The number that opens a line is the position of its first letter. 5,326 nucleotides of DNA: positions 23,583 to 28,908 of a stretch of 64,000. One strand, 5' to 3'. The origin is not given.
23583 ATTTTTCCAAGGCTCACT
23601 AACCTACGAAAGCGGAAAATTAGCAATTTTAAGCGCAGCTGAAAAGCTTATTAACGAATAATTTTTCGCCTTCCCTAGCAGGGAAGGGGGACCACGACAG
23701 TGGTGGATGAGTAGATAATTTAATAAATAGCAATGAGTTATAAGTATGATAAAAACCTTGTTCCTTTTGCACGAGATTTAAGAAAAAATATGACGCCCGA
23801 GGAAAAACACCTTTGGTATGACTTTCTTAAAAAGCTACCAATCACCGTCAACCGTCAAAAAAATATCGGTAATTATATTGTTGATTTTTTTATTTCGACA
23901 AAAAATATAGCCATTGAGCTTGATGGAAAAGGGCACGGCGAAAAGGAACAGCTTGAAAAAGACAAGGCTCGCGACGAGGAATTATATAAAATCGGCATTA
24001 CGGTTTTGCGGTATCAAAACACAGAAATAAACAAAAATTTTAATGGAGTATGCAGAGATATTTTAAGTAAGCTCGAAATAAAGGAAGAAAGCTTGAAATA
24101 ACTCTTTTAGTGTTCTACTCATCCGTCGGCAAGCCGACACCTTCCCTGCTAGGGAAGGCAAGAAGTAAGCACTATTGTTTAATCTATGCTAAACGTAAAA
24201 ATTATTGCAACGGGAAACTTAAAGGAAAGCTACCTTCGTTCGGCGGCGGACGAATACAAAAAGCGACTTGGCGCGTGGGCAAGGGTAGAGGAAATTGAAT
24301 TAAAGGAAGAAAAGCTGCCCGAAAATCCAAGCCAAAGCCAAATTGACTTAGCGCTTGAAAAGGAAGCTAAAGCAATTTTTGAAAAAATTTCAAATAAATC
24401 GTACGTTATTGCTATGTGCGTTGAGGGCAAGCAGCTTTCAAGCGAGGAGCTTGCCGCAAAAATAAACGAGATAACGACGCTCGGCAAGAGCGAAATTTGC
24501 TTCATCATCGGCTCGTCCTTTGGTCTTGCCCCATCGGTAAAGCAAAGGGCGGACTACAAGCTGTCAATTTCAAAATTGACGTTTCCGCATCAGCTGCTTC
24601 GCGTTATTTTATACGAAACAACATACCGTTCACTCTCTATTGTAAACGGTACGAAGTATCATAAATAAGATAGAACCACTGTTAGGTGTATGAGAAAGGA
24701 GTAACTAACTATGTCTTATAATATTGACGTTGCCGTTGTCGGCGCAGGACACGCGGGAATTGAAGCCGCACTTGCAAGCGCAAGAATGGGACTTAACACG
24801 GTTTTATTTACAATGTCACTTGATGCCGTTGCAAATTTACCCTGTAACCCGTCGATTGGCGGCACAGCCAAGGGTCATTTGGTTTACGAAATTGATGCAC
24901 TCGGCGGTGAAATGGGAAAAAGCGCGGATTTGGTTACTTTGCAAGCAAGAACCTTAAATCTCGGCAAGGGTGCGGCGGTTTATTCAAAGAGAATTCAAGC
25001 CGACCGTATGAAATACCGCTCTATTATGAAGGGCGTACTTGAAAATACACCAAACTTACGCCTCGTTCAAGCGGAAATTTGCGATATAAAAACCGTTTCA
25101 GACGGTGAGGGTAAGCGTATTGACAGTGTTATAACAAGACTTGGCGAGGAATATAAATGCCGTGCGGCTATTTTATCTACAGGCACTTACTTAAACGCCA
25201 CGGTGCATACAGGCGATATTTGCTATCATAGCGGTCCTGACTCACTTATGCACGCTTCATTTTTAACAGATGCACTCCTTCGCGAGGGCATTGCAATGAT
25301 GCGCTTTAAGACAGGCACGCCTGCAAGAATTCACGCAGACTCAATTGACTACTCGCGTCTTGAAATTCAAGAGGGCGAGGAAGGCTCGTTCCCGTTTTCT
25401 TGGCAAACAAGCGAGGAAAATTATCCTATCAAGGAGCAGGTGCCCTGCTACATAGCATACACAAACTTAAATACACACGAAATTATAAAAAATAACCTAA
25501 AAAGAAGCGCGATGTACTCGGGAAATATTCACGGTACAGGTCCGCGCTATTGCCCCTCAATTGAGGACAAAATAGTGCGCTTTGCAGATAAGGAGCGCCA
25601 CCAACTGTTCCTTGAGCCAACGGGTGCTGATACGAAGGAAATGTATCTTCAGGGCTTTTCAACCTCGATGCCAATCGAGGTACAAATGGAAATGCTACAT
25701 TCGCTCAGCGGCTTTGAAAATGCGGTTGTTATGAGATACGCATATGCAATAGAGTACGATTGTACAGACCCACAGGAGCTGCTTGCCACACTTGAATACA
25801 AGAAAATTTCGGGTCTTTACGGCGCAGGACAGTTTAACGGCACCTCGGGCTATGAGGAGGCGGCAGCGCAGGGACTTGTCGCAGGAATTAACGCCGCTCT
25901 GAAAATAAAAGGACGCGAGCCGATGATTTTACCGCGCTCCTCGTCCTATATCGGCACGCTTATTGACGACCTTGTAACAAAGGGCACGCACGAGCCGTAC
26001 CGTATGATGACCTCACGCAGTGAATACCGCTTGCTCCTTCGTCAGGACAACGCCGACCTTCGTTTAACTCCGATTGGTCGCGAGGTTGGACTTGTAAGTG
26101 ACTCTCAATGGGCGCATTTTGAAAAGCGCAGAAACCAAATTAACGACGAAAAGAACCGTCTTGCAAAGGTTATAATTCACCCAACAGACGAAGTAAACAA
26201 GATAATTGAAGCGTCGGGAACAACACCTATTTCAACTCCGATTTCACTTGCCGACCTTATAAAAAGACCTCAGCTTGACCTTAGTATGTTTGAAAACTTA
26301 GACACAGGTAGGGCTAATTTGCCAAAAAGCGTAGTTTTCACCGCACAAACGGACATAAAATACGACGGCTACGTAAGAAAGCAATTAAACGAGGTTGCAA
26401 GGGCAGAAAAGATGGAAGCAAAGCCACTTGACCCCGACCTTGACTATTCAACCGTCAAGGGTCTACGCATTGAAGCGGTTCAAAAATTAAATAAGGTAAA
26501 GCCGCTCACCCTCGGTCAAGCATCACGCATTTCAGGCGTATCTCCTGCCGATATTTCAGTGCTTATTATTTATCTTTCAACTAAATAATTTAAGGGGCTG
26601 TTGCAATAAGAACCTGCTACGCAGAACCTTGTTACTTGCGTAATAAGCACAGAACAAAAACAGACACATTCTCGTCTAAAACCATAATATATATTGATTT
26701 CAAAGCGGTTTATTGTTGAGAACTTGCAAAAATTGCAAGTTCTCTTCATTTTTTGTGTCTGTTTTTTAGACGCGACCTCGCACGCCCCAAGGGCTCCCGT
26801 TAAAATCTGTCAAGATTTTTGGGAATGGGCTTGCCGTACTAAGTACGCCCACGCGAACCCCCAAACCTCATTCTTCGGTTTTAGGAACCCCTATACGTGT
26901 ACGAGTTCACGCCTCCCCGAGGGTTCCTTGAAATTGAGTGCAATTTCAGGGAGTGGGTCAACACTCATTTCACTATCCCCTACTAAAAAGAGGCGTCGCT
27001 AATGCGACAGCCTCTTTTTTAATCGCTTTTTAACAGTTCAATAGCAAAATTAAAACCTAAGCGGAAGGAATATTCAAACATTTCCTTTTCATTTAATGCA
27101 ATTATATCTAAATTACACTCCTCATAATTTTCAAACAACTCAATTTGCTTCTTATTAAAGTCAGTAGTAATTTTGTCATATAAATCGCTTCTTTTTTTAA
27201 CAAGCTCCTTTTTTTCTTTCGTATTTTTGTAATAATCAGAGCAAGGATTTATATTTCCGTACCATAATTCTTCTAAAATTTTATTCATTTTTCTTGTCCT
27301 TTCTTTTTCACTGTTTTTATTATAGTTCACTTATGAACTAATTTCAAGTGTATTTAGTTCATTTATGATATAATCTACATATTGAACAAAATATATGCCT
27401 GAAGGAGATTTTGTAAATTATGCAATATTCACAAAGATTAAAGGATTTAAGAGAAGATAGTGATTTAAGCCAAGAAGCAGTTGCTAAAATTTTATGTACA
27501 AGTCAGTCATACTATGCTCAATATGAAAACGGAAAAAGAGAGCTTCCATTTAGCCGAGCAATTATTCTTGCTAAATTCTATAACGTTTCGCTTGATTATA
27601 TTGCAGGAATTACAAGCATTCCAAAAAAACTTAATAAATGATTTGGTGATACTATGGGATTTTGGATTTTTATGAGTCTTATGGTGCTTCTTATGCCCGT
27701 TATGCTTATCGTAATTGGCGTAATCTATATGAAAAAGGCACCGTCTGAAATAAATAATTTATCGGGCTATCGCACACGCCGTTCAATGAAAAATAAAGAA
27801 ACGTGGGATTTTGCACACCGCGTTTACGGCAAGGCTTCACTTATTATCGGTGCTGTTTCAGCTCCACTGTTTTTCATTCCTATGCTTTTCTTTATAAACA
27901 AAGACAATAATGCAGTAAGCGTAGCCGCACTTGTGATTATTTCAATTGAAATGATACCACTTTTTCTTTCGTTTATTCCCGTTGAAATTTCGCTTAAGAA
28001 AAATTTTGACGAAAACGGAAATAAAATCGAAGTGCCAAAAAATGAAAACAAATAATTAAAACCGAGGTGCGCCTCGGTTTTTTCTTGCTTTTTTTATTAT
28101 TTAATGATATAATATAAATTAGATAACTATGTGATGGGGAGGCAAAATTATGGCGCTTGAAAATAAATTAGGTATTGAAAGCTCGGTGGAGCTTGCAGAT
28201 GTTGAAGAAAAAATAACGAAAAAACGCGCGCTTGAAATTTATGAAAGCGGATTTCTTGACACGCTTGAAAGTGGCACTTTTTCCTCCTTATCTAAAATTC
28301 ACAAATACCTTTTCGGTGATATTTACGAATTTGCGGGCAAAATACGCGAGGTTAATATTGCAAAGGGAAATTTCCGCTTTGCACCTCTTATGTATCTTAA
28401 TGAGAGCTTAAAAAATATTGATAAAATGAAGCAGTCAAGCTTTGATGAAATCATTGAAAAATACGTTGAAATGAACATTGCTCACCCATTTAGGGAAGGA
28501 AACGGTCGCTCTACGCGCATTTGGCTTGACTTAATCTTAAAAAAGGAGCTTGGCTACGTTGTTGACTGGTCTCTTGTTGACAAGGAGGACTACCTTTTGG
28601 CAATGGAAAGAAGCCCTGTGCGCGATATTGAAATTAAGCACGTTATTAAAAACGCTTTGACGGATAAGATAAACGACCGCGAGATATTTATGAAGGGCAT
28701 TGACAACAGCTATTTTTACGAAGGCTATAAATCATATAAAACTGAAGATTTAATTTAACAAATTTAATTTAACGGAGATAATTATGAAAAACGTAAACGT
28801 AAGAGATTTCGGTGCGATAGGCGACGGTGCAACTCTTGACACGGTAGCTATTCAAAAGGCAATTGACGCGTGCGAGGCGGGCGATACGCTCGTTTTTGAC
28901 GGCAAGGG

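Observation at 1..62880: Family of hairpin/linker arrays: variable hairpins, conserved array-specific 7-8 nt linkers, at eight or more non-coding loci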

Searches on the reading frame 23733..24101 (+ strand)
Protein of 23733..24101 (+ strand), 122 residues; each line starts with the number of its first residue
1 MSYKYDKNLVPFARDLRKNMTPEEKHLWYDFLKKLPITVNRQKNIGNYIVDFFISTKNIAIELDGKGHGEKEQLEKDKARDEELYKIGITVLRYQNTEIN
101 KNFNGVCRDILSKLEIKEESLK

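Call 70: search_protein_families(library=pfam, proteins=[window:23733-24101:+], max_evalue=0.00001)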
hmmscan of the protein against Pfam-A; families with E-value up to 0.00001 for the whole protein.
window:23733-24101:+ (122 aa): 2 families
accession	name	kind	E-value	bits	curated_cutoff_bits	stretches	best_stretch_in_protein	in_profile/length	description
PF04480.18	DUF559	-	4.6e-26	91.3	20.6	1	10-114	4-108/109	Protein of unknown function (DUF559)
PF18741.7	MTES_1575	-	2.6e-09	37.5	38.2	1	29-114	6-96/96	REase_MTES_1575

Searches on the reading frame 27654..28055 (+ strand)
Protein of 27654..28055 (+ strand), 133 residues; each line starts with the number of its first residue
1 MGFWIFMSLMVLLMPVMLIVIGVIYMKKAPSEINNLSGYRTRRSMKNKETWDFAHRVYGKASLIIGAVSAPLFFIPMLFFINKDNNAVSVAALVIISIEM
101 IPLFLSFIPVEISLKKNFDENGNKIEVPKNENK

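Call 70: search_protein_families(library=pfam, proteins=[window:27654-28055:+], max_evalue=0.00001)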
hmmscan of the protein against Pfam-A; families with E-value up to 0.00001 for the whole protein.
window:27654-28055:+ (133 aa): 1 family
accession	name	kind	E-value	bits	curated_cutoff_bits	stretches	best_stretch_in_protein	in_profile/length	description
PF13630.11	SdpI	-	2.7e-15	56.7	28.2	1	32-102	3-67/71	SdpI/YfhL protein family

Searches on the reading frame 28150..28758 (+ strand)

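Call 71: search_protein_families(library=pfam, proteins=[window:28150-28758:+], max_evalue=0.00001)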
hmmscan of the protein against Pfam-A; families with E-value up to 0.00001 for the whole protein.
window:28150-28758:+ (202 aa): 1 family
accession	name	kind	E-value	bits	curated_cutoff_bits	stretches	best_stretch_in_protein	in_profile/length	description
PF02661.23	Fic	-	7.2e-12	46.4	24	1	46-130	6-93/93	Fic/DOC family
